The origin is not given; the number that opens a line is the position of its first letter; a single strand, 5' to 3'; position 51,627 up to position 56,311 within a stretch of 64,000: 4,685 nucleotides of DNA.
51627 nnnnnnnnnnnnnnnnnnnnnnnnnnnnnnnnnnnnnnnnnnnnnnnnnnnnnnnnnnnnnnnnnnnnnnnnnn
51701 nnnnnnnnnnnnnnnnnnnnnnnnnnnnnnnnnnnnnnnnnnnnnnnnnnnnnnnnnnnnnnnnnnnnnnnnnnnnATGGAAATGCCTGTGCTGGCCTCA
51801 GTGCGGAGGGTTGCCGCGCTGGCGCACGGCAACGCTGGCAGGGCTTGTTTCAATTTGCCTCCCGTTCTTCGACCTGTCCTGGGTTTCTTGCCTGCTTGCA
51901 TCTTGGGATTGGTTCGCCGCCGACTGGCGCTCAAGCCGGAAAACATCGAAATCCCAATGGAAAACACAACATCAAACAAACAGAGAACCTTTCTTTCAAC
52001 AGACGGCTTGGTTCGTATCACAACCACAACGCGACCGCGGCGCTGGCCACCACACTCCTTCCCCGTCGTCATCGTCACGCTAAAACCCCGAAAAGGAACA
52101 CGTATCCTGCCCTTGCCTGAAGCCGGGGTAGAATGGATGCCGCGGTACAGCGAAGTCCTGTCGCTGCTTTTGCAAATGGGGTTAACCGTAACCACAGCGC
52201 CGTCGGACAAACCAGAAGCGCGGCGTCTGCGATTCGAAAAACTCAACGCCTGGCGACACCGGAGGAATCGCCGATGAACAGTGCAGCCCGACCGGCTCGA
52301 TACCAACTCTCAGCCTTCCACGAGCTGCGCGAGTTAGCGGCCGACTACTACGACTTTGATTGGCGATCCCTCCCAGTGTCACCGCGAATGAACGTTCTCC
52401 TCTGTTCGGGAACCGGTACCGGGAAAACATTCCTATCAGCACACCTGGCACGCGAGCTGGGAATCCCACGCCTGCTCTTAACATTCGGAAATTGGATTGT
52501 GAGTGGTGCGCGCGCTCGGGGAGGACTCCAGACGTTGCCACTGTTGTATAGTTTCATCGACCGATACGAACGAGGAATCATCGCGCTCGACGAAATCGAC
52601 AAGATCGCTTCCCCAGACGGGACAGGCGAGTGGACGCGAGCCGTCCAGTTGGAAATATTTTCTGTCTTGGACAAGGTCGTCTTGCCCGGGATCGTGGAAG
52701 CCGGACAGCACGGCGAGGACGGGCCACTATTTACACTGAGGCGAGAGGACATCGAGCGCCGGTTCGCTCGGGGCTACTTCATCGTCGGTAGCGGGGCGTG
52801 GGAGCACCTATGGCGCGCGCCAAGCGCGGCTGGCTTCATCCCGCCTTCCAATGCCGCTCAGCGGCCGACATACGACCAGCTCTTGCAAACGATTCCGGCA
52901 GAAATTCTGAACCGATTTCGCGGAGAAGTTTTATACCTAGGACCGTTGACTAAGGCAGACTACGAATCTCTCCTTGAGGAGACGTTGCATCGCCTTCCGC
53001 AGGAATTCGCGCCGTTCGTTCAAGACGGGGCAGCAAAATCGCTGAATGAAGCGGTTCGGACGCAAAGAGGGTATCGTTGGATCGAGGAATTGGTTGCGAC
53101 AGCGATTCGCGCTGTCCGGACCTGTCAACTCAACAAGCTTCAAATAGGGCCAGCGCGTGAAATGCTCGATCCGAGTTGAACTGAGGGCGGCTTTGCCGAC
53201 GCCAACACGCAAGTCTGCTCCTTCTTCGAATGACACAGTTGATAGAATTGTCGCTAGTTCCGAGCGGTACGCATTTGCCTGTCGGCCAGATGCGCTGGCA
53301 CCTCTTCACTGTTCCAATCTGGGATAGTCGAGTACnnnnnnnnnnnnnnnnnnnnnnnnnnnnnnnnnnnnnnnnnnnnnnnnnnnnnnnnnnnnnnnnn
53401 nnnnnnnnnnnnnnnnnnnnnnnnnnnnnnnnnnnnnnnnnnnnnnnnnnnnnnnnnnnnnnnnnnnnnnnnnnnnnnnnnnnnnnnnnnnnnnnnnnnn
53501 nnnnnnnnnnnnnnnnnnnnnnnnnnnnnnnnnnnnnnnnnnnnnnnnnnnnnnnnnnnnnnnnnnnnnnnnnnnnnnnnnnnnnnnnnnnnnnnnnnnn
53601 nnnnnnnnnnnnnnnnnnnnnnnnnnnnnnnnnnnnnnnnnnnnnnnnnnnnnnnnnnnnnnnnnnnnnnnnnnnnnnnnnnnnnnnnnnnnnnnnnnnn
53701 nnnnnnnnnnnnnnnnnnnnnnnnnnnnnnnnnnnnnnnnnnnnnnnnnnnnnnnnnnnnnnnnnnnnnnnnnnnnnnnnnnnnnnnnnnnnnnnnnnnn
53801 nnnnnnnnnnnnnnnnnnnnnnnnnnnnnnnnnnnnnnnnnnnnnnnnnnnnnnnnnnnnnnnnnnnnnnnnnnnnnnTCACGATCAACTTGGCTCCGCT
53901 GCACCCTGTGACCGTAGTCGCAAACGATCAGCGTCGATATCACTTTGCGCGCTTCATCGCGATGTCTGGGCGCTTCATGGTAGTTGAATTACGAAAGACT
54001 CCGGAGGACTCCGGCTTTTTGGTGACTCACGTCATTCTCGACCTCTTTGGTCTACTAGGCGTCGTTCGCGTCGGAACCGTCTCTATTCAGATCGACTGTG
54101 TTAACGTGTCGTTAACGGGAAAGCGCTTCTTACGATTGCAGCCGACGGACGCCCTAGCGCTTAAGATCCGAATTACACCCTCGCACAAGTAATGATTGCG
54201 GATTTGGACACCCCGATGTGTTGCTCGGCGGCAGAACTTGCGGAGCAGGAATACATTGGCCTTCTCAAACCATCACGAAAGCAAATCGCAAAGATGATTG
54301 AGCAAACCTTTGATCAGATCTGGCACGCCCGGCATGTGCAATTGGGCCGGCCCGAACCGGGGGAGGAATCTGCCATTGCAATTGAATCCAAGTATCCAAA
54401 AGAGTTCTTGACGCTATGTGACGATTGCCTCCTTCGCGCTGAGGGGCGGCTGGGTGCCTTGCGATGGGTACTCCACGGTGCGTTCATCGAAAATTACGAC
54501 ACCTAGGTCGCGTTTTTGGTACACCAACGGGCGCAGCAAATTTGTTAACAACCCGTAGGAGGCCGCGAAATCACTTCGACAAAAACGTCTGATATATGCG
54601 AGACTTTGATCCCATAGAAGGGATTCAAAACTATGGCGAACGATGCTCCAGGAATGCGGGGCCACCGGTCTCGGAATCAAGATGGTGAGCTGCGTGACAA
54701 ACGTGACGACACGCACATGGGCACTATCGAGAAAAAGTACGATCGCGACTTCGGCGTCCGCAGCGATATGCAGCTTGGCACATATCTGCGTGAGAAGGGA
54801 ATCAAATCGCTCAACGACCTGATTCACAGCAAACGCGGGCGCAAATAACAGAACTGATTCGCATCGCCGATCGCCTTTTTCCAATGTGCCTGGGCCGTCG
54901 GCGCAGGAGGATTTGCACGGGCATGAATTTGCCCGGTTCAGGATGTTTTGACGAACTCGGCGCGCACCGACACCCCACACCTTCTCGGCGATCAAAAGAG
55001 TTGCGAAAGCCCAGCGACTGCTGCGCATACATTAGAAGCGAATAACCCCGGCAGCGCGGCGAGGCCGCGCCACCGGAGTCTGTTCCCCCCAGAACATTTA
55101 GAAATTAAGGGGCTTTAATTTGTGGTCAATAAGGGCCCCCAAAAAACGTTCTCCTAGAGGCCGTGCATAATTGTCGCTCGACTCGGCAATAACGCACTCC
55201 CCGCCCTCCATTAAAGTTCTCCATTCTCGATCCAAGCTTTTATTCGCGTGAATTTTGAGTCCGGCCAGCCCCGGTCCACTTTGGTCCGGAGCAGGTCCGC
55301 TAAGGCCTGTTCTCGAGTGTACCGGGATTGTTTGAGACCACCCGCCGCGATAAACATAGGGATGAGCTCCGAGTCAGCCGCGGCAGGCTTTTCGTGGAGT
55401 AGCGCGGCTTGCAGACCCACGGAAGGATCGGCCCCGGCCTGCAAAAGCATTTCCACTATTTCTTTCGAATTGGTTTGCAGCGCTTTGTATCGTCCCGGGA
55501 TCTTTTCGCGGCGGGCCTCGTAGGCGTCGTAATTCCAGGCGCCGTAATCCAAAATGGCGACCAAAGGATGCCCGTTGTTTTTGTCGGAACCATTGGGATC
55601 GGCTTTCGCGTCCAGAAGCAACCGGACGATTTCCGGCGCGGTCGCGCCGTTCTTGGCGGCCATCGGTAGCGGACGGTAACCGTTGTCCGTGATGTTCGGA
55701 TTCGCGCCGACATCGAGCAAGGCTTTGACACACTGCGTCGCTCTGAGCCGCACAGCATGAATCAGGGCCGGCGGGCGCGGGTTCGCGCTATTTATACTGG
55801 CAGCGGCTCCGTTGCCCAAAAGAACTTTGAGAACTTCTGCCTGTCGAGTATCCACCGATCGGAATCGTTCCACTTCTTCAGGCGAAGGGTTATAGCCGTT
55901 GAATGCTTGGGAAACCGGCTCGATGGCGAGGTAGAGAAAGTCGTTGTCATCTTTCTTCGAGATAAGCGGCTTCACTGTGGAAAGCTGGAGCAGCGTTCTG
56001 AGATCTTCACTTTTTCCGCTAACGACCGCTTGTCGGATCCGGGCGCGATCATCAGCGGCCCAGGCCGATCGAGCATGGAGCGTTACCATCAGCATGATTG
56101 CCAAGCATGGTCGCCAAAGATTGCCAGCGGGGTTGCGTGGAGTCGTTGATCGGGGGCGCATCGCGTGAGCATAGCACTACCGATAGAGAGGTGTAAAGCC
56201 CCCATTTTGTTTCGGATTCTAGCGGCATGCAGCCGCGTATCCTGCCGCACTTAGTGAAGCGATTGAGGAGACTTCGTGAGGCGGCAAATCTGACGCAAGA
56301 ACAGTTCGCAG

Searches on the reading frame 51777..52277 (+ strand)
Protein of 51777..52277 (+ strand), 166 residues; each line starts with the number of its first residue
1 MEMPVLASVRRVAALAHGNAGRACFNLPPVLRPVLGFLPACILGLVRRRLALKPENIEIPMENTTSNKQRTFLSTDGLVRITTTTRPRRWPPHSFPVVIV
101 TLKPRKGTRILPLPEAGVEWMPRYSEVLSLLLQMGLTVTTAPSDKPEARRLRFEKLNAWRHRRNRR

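Call 13: search_protein_families(library=pfam, proteins=[window:51777-52277:+], max_evalue=0.01)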
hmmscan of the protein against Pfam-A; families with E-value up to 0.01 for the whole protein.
window:51777-52277:+ (166 aa): 0 families

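Call 56: search_protein_families(library=pfam, proteins=[window:51777-52277:+], max_evalue=10)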
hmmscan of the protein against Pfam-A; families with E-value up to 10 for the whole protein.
window:51777-52277:+ (166 aa): 1 family
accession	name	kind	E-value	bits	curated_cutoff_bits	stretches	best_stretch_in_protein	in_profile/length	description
PF22194.2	F-93_WHD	-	0.29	11.6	28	1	52-81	18-47/62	F-93, winged-helix domain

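Call 74: search_protein_families(library=padloc, proteins=[window:51777-52277:+], max_evalue=0.1)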
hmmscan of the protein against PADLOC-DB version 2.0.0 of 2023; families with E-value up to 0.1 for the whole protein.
window:51777-52277:+ (166 aa): 0 families

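Call 75: search_protein_families(library=ncbifam, proteins=[window:51777-52277:+], max_evalue=0.1)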
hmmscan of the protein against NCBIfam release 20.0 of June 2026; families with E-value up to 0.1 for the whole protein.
window:51777-52277:+ (166 aa): 0 families

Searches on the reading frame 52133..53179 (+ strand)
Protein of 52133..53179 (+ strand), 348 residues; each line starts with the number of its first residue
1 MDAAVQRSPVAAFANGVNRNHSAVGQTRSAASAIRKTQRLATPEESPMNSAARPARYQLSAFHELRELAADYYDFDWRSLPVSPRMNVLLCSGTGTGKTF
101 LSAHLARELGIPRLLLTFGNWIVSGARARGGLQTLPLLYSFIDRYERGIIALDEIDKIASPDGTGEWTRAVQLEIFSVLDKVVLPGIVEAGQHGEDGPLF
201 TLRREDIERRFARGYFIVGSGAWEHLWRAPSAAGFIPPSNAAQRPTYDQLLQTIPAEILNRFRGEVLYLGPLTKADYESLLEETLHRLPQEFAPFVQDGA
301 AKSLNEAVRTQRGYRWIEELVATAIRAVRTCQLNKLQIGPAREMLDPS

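Call 9: search_protein_families(library=pfam, proteins=[window:52133-53179:+], max_evalue=0.01)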
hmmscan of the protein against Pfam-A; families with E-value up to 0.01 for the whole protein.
window:52133-53179:+ (348 aa): 2 families
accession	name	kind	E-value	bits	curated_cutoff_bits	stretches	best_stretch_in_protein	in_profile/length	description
PF00004.35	AAA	-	3.6e-05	24.7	21.2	1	88-181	1-94/131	ATPase family associated with various cellular activities (AAA)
PF07724.20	AAA_2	-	0.00021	21.8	27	0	142-203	71-106/166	AAA domain (Cdc48 subfamily)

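Call 10: search_protein_families(library=phrogs, proteins=[window:52133-53179:+], max_evalue=0.01)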
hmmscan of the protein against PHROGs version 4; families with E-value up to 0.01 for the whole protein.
window:52133-53179:+ (348 aa): 3 families
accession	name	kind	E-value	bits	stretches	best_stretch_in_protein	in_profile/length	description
phrog_4339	-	unknown function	3.4e-05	24.2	0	86-112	52-78/552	-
phrog_3757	-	unknown function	0.00012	22.6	1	81-159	122-197/367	-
phrog_168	-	DNA, RNA and nucleotide metabolism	0.0043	17.8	1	86-158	43-112/314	clamp loader of DNA polymerase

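Call 58: search_solved_structures(query=window:52133-53179:+, max_evalue=1)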
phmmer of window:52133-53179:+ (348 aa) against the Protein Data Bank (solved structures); distinct sequences matched with E-value up to 1: 126 (the best 60 are shown).
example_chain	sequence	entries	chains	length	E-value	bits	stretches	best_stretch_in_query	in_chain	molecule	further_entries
5vc7_A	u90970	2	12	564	2.2e-06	30.2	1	58-183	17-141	VCP-like ATPase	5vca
5g4g_A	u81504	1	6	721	3.9e-06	29.4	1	58-182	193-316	VCP-LIKE ATPASE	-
5g4f_A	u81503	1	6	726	4e-06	29.4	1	58-182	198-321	VCP-LIKE ATPASE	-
6chs_H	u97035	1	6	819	2.4e-05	26.8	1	55-181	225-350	Putative cell division control protein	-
6vfs_E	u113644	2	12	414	2.9e-05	26.6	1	85-174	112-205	ATP-dependent Clp protease ATP-binding subunit ClpX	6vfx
4i34_A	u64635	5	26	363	5.4e-05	25.7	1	85-262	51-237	ATP-dependent Clp protease ATP-binding subunit ClpX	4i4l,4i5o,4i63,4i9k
6wr2_A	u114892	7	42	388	5.9e-05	25.6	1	85-238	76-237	ATP-dependent Clp protease ATP-binding subunit ClpX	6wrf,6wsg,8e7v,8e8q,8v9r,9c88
9c87_A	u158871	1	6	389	6e-05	25.6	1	85-237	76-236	ATP-dependent Clp protease ATP-binding subunit ClpX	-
8yd0_A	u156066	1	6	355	6.7e-05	25.4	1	61-174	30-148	ATP-dependent Clp protease ATP-binding subunit ClpX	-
8e91_A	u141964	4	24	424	7.6e-05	25.2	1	85-207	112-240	ATP-dependent Clp protease ATP-binding subunit ClpX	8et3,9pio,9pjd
6oaa_B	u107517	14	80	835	0.00012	24.5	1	55-181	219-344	Cell division control protein 48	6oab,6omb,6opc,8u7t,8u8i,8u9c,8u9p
8dar_A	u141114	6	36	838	0.00013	24.5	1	55-181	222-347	Cell division control protein 48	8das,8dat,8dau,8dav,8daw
6po1_A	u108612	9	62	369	0.00013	24.4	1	85-262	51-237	ATP-dependent Clp protease ATP-binding subunit ClpX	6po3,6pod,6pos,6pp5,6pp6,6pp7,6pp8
3hte_A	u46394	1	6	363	0.00014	24.3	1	85-262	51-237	ATP-dependent Clp protease ATP-binding subunit clpX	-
3hws_A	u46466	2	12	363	0.00014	24.3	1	85-262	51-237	ATP-dependent Clp protease ATP-binding subunit clpX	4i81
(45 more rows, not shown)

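Call 74: search_protein_families(library=padloc, proteins=[window:52133-53179:+], max_evalue=0.1)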
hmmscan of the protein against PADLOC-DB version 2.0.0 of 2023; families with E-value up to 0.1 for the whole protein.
window:52133-53179:+ (348 aa): 3 families
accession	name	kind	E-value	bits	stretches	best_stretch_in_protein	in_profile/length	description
PDLC02195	IetA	-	4.2e-06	24.3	1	78-159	130-208/395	-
PDLC04232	IetA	-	0.0001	19.8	1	65-159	95-187/330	-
PDLC02196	IetA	-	0.019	12.4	1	78-118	115-155/374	-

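Call 75: search_protein_families(library=ncbifam, proteins=[window:52133-53179:+], max_evalue=0.1)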
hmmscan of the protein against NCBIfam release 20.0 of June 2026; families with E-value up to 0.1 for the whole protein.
window:52133-53179:+ (348 aa): 6 families
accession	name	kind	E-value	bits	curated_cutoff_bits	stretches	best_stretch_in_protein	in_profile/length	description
NF003745.1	PRK05342.1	equivalog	7.1e-07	28.4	359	2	86-112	110-136/418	ATP-dependent Clp protease ATP-binding subunit ClpX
TIGR00382.1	clpX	equivalog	2.2e-05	23.7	370.75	1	85-174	117-210/414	ATP-dependent protease ATP-binding subunit ClpX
TIGR01243.1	CDC48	subfamily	0.0082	14.5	802.65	1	78-180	205-307/733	CDC48 family AAA ATPase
NF008994.0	PRK12337.1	equivalog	0.0085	14.6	603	1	83-115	259-292/492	2-phosphoglycerate kinase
NF005304.0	PRK06835.1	equivalog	0.06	12.4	215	1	86-109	184-207/330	ATP-binding protein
NF038214.1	IS21_help_AAA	equivalog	0.067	12.9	200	1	83-108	88-113/232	IS21-like element helper ATPase IstB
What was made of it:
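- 52133..53179 (+): AAA+ ATPase of the classic clade, ClpX/Cdc48-like in its ATPase core. The true start is possibly further downstream. calls 9, 58, 74, 75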

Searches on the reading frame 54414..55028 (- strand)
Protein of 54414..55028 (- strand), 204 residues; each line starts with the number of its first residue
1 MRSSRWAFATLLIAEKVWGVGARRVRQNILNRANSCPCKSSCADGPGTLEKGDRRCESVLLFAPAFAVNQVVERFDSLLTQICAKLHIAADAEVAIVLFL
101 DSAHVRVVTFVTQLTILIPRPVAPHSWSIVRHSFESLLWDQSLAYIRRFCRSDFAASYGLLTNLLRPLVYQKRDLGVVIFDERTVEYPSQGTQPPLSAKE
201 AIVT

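Call 13: search_protein_families(library=pfam, proteins=[window:54414-55028:-], max_evalue=0.01)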
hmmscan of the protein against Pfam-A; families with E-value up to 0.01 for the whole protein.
window:54414-55028:- (204 aa): 1 family
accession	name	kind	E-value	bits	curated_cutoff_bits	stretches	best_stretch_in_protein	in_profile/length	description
PF23041.1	DUF7036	-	0.0027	18.7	27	1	67-142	7-83/93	Domain of unknown function (DUF7036)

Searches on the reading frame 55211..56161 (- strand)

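Call 13: search_protein_families(library=pfam, proteins=[window:55211-56161:-], max_evalue=0.01)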
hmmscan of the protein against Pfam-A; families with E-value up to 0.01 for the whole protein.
window:55211-56161:- (316 aa): 6 families
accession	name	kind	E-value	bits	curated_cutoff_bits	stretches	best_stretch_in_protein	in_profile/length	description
PF00023.36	Ank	-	4.9e-15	55.2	21.1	2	132-160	5-33/33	Ankyrin repeat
PF12796.13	Ank_2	-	8.9e-15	55.5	27.3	1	107-191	9-88/90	Ankyrin repeats (3 copies)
PF13606.12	Ank_3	-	3.5e-08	33.4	22.3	0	160-190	1-29/30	Ankyrin repeat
PF13637.12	Ank_4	-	3.9e-08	33.8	22.7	1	135-182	3-49/50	Ankyrin repeats (many copies)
PF13857.12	Ank_5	-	7.7e-06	26.6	27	1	152-200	5-53/56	Ankyrin repeats (many copies)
PF14407.11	Frankia_peptide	-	0.0013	19.4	48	1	72-111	12-53/63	Ribosomally synthesized peptide prototyped by Frankia Franean1_4349.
